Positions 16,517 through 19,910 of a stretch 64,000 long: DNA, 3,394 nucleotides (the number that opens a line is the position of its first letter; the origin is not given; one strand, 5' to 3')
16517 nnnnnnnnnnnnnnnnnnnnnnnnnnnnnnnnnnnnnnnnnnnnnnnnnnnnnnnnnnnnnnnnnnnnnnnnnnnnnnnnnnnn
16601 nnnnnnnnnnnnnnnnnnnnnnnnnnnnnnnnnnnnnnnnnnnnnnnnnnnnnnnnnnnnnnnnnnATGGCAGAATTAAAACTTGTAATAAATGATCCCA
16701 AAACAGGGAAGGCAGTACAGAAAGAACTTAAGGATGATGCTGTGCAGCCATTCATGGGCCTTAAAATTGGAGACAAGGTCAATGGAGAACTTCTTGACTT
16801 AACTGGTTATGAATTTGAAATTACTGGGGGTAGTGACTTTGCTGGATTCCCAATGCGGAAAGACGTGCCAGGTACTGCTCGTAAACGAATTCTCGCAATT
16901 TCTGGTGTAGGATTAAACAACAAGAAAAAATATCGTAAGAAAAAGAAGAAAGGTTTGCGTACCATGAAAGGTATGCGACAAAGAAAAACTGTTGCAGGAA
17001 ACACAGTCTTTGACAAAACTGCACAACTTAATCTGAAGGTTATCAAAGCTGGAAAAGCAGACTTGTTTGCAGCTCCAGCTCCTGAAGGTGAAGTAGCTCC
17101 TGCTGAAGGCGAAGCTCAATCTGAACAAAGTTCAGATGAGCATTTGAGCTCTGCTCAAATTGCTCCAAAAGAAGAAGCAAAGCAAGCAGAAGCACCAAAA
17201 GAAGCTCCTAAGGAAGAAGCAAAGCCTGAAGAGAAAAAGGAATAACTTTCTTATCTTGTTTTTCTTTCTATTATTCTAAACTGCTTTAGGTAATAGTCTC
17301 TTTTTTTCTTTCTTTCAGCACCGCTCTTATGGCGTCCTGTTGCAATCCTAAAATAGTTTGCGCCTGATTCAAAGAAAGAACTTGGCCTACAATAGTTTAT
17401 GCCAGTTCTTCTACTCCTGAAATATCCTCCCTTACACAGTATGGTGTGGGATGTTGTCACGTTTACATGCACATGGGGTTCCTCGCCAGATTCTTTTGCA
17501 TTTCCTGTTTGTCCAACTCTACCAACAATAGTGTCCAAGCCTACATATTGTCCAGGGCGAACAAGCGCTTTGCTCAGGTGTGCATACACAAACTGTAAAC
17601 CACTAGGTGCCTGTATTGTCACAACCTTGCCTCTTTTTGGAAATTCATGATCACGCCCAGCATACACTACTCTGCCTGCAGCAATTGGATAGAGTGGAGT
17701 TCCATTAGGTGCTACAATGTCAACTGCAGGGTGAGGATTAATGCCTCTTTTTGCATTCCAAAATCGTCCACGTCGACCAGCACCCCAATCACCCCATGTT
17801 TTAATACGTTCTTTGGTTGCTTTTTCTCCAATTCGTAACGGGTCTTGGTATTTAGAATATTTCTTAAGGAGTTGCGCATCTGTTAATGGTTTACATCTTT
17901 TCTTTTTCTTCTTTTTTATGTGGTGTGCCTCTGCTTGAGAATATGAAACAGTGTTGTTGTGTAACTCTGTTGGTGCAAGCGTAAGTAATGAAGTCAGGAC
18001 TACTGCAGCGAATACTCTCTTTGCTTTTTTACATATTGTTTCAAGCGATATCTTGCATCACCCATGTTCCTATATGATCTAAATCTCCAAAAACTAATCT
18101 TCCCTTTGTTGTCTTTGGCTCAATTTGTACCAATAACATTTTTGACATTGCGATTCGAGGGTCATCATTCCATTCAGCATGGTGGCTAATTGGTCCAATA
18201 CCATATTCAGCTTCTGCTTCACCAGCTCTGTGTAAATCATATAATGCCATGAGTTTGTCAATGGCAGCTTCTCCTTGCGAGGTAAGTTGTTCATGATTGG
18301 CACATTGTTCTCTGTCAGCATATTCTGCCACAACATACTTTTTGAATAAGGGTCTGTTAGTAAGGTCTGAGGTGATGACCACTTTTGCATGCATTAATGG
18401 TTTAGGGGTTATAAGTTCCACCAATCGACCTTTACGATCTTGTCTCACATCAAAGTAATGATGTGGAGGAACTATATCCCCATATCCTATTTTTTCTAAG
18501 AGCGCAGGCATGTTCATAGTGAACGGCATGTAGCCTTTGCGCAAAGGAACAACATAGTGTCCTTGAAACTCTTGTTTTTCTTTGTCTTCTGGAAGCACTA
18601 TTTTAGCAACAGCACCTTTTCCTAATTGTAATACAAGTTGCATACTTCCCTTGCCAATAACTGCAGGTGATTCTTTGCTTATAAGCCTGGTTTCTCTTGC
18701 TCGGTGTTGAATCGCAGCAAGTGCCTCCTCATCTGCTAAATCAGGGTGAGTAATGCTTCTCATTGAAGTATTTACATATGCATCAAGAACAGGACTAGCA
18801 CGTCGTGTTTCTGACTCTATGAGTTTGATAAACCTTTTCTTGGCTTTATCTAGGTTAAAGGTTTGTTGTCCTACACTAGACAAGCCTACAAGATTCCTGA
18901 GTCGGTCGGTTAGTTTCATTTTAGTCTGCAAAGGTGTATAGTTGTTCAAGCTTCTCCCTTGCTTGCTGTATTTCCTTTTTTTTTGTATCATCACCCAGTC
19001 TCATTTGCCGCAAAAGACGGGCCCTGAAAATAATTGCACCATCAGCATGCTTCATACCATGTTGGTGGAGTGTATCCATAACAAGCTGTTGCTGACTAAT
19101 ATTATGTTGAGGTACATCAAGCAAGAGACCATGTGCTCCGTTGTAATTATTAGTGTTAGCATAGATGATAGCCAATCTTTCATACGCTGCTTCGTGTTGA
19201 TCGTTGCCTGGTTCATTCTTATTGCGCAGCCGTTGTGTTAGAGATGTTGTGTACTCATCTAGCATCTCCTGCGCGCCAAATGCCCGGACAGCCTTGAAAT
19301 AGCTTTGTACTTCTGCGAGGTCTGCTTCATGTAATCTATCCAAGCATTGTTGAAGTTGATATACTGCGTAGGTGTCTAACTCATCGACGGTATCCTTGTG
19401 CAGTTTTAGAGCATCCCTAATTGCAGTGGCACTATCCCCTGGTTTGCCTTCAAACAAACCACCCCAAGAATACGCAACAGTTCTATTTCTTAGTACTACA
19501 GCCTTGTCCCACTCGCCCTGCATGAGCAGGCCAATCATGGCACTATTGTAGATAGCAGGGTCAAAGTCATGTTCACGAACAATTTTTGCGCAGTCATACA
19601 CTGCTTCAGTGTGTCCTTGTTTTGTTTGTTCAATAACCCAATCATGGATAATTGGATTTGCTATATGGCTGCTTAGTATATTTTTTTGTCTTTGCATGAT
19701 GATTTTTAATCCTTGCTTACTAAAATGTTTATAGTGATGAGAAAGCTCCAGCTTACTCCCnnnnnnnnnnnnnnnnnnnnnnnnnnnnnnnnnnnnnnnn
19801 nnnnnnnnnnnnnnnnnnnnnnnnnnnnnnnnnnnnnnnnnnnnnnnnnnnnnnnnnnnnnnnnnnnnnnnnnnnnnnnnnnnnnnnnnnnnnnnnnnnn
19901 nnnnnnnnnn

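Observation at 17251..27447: Uncharacterised kinase-coupled giant-protein operon (Zn-ribbons, two giant paralogues, TM Ser/Thr kinase, pseudokinase-like, secreted M23 peptidase)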

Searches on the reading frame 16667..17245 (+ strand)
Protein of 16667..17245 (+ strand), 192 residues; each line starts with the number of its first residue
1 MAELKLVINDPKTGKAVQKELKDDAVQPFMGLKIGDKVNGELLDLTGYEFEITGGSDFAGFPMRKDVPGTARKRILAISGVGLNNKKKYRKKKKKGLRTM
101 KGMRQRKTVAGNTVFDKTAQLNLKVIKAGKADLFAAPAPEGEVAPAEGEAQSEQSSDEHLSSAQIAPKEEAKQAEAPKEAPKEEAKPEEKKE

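Call 112: list_cluster_members(proteins=[window:16667-17245:+, window:1370-3295:+, window:4329-5570:+, window:18921-21161:-, window:55929-58361:+])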
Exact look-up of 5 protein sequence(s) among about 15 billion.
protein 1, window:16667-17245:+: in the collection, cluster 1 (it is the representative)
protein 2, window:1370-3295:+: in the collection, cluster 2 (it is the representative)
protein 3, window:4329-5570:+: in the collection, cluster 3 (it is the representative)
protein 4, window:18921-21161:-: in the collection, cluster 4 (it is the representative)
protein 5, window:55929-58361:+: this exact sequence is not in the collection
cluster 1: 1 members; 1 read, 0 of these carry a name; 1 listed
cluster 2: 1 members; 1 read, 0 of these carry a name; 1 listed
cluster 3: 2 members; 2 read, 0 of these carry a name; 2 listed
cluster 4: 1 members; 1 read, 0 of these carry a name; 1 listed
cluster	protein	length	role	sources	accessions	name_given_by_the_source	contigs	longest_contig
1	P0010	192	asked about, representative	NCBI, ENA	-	-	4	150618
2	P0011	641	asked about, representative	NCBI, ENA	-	-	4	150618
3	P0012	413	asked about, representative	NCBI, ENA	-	-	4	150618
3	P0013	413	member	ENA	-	-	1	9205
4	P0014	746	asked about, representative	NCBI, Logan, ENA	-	-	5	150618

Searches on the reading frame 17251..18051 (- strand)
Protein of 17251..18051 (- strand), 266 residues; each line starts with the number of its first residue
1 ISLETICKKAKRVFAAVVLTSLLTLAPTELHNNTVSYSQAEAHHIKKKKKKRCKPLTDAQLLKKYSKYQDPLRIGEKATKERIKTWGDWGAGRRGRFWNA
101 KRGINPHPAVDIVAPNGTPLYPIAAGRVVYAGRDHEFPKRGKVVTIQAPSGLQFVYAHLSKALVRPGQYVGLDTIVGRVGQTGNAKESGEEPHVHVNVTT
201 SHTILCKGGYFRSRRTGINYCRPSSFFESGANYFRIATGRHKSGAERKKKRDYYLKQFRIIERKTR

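Call 6: search_protein_families(library=pfam, max_evalue=0.1, proteins=[window:17251-18036:-])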
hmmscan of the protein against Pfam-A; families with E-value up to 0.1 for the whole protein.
window:17251-18036:- (261 aa): 1 family
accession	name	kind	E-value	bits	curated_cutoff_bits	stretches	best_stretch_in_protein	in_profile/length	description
PF01551.29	Peptidase_M23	-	1e-19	70.9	28.7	1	101-195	2-89/96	Peptidase family M23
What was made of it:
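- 17251..18051 (-): Secreted M23/LytM metallo-endopeptidase, 266 aa counted from the ATA at 18051. Signal peptide about 18051-17932, Lys-rich stretch, M23 domain 17736-17452, basic tail. Pfam M23 1e-19 (call 6).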

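Call 7: search_protein_families(library=ncbifam, max_evalue=0.1, proteins=[window:17251-18036:-])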
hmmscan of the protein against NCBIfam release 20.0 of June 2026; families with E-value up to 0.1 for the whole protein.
window:17251-18036:- (261 aa): 13 families
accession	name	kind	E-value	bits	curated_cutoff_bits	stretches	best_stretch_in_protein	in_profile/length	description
NF050804.1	CellDivDipMCaul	equivalog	3.6e-11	42.6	900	1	104-193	530-613/634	cell division endopeptidase DipM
NF053825.1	PdgNdpepShyA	equivalog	5.2e-10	38.6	700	1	98-193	292-380/425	peptidoglycan DD-endopeptidase ShyA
NF008652.0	PRK11649.1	equivalog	2.3e-09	36.5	341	1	99-193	310-397/439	murein DD-endopeptidase MepM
NF041208.1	celldiv_DipM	equivalog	4.1e-09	36.2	740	1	96-194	313-405/419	cell division endopeptidase DipM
NF004799.0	PRK06148.1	subfamily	1.2e-07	30.1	1128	1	15-198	363-542/1015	hypothetical protein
NF052336.1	PdgHdaseHSB100310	equivalog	7.2e-07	28.9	500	1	99-197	54-145/316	peptidoglycan hydrolase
NF040883.1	amid_act_ActS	equivalog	8.1e-07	28.5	375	1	104-179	138-211/242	amidase activator ActS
NF053824.1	PdgNdpepShyC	equivalog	1.3e-06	27.6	700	1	99-191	293-378/429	peptidoglycan DD-endopeptidase ShyC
NF052530.1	Heli_ShapePgp3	exception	1.2e-05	24.5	300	1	101-194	166-252/270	peptidoglycan metallopeptidase Pgp3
NF053738.1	S2SprSpoIIQBc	equivalog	0.00024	20.8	250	1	120-199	142-216/232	stage II sporulation protein SpoIIQ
NF008123.1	PRK10871.1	equivalog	0.00098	18.6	311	1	93-179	258-340/365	murein hydrolase activator NlpD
NF052529.1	PG_M23_Pgp6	exception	0.016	13.9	600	1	105-180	338-410/452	peptidoglycan metallopeptidase Pgp6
NF008644.1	PRK11637.1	equivalog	0.05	12.6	270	1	104-182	288-363/385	murein hydrolase activator EnvC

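Call 9: search_protein_families(library=padloc, max_evalue=0.1, proteins=[window:17251-18036:-])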
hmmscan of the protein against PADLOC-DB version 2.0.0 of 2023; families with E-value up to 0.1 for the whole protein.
window:17251-18036:- (261 aa): 0 families

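Call 10: search_protein_families(library=phrogs, max_evalue=0.1, proteins=[window:17251-18036:-])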
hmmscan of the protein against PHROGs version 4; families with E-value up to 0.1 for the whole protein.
window:17251-18036:- (261 aa): 21 families
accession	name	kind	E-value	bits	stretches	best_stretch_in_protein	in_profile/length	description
phrog_7767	-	other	8.4e-16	59.2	1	100-209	19-122/194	metallo-endopeptidase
phrog_6700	-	lysis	6.7e-15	54.1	1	61-212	2587-2730/2898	endolysin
phrog_21656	-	other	1.3e-10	41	1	96-196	631-732/1022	peptidase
phrog_28672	-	other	1e-09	38.5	1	101-193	287-373/397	metallo-endopeptidase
phrog_37190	-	other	9.2e-09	36.1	1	99-206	138-238/244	peptidase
phrog_16615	-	other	1.1e-08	35.4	1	100-193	417-506/529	peptidase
phrog_10030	-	tail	1.4e-08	33.5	1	100-194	1912-2006/2105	tail length tape measure protein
phrog_880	-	lysis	1.7e-07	32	1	96-194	24-120/435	endolysin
phrog_4070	-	tail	9.3e-07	28.3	1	102-196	625-712/989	tail length tape measure protein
phrog_1067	-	head and packaging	1e-06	28.5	1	97-217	757-860/991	minor head protein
phrog_3572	-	lysis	1.8e-06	27.7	1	101-199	480-578/653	endolysin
phrog_14988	-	other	8.2e-06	26.7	1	98-193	29-126/272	peptidase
phrog_3084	-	lysis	1.5e-05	25.2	1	102-195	24-118/468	endolysin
phrog_167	-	tail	2e-05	23.5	1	94-202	1206-1291/1555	tail length tape measure protein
phrog_23188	-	tail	0.0001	19.9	1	100-195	3160-3251/5002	tail length tape measure protein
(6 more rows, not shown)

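Call 115: search_dna_similar(query=window:17251-18051:-, collection=phages, mode=protein, max_evalue=0.00001, max_rows=8)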
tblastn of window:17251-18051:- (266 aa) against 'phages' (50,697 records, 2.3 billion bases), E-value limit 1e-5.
Records with a match: 76; places in all: 77; records where one place covers at least 80% of the query: 0.
Best place of each record, by identity: <60% 76.
By first word of the organism name: Arthrobacter 48; Bacteriophage 7; Bacillus 7; Microcystis 6; Rhodococcus 4; Acinetobacter 2; Lysinibacillus 1; Cyanophage 1.
By host as written in the record: Arthrobacter sp. ATCC 21022 43; - 9; Microcystis aeruginosa FACHB524 4; Arthrobacter globiformis B-2979 3; Arthrobacter sp. 2; Rhodococcus equi 2; Microcystis aeruginosa 2; Bacillus subtilis (natto) 2; and 6 more.
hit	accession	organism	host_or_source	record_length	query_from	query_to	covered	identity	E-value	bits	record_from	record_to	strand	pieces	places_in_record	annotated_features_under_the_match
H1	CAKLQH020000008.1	Acinetobacter phage MD-2021a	not known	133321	55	195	53%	33.8%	8e-6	52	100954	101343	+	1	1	lytM_1: putative peptidoglycan-binding peptidase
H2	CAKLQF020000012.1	Acinetobacter phage MD-2021a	not known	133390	55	195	53%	33.8%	8e-6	52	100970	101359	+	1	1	lytM_1: putative peptidoglycan-binding peptidase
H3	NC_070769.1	Arthrobacter phage MargaretKali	Arthrobacter sp. ATCC 21022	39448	107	231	47%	33.6%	3e-9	63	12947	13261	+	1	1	17: tail length tape measure protein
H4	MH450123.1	Arthrobacter phage MargaretKali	Arthrobacter sp. ATCC 21022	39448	107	231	47%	33.6%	3e-9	63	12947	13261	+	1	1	17: tape measure protein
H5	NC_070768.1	Arthrobacter phage Kumotta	Arthrobacter sp. ATCC 21022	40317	107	231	47%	33.6%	3e-9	63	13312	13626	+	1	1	17: tail length tape measure protein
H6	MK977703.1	Arthrobacter phage Kumotta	Arthrobacter sp. ATCC 21022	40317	107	231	47%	33.6%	3e-9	63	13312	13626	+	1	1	17: tape measure protein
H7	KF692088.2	Arthrobacter phage vB_ArS-ArV2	Arthrobacter sp.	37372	107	230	47%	33.1%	1e-8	61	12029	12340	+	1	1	tape measure protein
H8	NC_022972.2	Arthrobacter phage vB_ArS-ArV2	Arthrobacter sp.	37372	107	230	47%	33.1%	1e-8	61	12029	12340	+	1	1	tail length tape measure protein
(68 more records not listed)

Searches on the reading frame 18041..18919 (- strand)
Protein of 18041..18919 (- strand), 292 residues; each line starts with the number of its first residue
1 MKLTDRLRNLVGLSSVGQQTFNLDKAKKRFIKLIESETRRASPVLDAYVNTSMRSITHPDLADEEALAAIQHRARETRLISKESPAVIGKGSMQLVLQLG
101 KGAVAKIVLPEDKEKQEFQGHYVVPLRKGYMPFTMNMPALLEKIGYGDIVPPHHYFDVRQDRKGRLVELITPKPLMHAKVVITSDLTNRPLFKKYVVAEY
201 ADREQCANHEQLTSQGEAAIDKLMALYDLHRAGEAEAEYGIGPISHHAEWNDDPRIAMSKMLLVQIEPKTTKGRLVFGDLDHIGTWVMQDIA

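Call 6: search_protein_families(library=pfam, max_evalue=0.1, proteins=[window:18041-18919:-])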
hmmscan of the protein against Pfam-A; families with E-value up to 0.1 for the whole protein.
window:18041-18919:- (292 aa): 0 families

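Call 7: search_protein_families(library=ncbifam, max_evalue=0.1, proteins=[window:18041-18919:-])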
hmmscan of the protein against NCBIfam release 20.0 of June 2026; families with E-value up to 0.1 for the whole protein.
window:18041-18919:- (292 aa): 0 families

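Call 9: search_protein_families(library=padloc, max_evalue=0.1, proteins=[window:18041-18919:-])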
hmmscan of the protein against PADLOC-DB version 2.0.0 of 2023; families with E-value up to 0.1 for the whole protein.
window:18041-18919:- (292 aa): 0 families

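Call 10: search_protein_families(library=phrogs, max_evalue=0.1, proteins=[window:18041-18919:-])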
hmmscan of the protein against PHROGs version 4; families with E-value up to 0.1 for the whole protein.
window:18041-18919:- (292 aa): 0 families

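Call 20: find_homologous_proteins(query=window:18041-18919:-, max_evalue=0.01)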
Query window:18041-18919:- (292 aa): 2 proteins with E <= 0.01 among 1809 candidates.
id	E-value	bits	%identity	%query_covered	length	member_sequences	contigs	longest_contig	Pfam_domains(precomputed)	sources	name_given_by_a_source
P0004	5.5e-191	651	100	100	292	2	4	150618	-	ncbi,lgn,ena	-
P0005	8.4e-97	342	57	98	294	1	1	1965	-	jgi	jgi:hypothetical protein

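Call 23: find_encoding_contigs(protein=P0005, flank=5000)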
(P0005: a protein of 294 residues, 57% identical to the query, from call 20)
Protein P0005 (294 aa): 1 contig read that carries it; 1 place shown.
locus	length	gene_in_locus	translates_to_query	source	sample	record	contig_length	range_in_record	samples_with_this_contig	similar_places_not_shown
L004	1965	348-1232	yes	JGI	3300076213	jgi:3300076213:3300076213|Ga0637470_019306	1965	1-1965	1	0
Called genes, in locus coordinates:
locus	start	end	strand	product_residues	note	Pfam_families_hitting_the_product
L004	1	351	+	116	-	?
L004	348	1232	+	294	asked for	-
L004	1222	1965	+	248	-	?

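Call 30: find_related_loci(query=A2, collection=genome_contigs, flank=10000)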
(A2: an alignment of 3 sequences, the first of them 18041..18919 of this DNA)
Query A2 (292 aa) in genome_contigs; peptide patterns used: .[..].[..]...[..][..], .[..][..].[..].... (x = any residue, [..] = any of these).
291 stretches matched a pattern, but none encodes a relative of the query by tblastn (E <= 1e-3).

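Call 31: find_related_loci(query=A2, collection=metagenome_contigs, flank=10000)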
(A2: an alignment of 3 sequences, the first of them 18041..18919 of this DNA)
Query A2 (292 aa) in metagenome_contigs; peptide patterns used: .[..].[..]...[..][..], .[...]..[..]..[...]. (x = any residue, [..] = any of these).
600 stretches matched a pattern, but none encodes a relative of the query by tblastn (E <= 1e-3).

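Call 35: search_solved_structures(query=A2, max_evalue=10)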
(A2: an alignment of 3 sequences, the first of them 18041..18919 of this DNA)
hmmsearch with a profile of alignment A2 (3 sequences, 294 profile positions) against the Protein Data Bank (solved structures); distinct sequences matched with E-value up to 10: 2.
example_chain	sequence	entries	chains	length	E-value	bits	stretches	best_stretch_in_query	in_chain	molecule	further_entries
8yi2_B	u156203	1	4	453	2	10.9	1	143-190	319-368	BAHD acyltransferase Ep07g04469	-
8zbm_C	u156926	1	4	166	3.2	10.2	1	22-98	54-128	Tropomyosin beta chain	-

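Call 45: predict_structure(alignment_id=A3)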
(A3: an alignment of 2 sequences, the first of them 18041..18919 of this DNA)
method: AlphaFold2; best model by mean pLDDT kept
length: 292 residues; sequences in the alignment: 2
mean_pLDDT: 36.1   pTM: 0.32
mean pLDDT of the five models: 36.1, 30.5, 30.1, 29.4, 27.9
residues with pLDDT >= 90: 0; 70-90: 0; 50-70: 48; < 50: 244
segments of 3 or more residues with pLDDT < 50: 1-24, 53-62, 65-76, 87-114, 126-292
pLDDT, mean of each block of 10 residues (from residue 1): 35 34 48 55 56 44 47 49 49 40 37 50 47 30 28 34 37 30 27 24 26 31 37 28 23 27 26 27 22 23
secondary structure, 60 per line:
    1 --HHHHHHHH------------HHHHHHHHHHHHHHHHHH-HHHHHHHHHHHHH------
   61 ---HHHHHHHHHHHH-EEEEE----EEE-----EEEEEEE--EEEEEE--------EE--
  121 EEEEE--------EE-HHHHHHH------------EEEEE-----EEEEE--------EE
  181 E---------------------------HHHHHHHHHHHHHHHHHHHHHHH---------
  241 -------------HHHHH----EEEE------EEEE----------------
elements in order: H3-10 H23-40 H42-54 H64-75 E77-81 E86-88 E94-100 E103-108 E121-125 H137-143 E156-160 E166-170 E179-181 H209-231 H254-258 E263-266 E273-276
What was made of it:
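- Tried and rejected: AlphaFold2 on P292 with its only usable homologue: pLDDT 36, unusable (call 45).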

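Call 88: search_protein_families(library=pfam, alignment_id=A2, max_evalue=10)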
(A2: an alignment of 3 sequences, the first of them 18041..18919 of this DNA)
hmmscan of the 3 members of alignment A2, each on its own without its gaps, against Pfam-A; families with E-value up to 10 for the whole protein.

A. member 1, window:18041-18919:- (292 aa): 0 families

B. families by the number of members that match (of 3 scanned): 1 family
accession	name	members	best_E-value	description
PF08411.15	Exonuc_X-T_C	1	0.0022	Exonuclease C-terminal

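Call 94: find_related_loci(query=A2, collection=viral_contigs, flank=10000)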
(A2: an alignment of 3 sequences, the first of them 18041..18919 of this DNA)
Query A2 (292 aa) in viral_contigs; peptide patterns used: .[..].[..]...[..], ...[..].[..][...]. (x = any residue, [..] = any of these).
158 stretches matched a pattern, but none encodes a relative of the query by tblastn (E <= 1e-3).

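Call 114: search_dna_similar(query=window:18041-18919:-, collection=phages, mode=protein, max_evalue=0.001, max_rows=5)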
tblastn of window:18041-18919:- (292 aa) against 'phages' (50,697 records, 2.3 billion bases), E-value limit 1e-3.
No match.

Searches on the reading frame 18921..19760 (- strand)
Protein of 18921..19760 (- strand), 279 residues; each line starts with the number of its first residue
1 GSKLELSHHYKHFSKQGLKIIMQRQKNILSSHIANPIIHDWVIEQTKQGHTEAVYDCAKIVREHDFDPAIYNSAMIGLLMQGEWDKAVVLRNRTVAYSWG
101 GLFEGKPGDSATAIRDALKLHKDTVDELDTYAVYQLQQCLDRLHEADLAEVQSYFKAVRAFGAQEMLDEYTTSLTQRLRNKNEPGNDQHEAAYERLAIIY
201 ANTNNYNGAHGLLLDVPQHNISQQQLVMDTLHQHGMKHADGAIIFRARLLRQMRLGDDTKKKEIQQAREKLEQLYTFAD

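Call 107: search_protein_families(library=pfam, max_evalue=10, proteins=[window:18921-19760:-])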
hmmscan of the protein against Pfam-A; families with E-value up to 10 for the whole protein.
window:18921-19760:- (279 aa): 5 families
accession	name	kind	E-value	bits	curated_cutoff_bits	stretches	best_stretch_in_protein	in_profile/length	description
PF04523.18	Herpes_U30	-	0.048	12.1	25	1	115-189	784-858/907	Herpes virus tegument protein U30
PF13374.12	TPR_10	-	0.069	13.6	27.5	1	192-215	4-27/42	Tetratricopeptide repeat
PF07201.16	HrpJ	-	0.084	13.6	25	1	169-273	8-111/166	HrpJ-like domain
PF07719.23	TPR_2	-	0.16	12.6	27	1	192-210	3-21/34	Tetratricopeptide repeat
PF14559.12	TPR_19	-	0.88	10.4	25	1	188-219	23-54/68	Tetratricopeptide repeat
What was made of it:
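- Tried and rejected: Pfam shows only sub-threshold TPR hits in the kinase tail (call 107).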
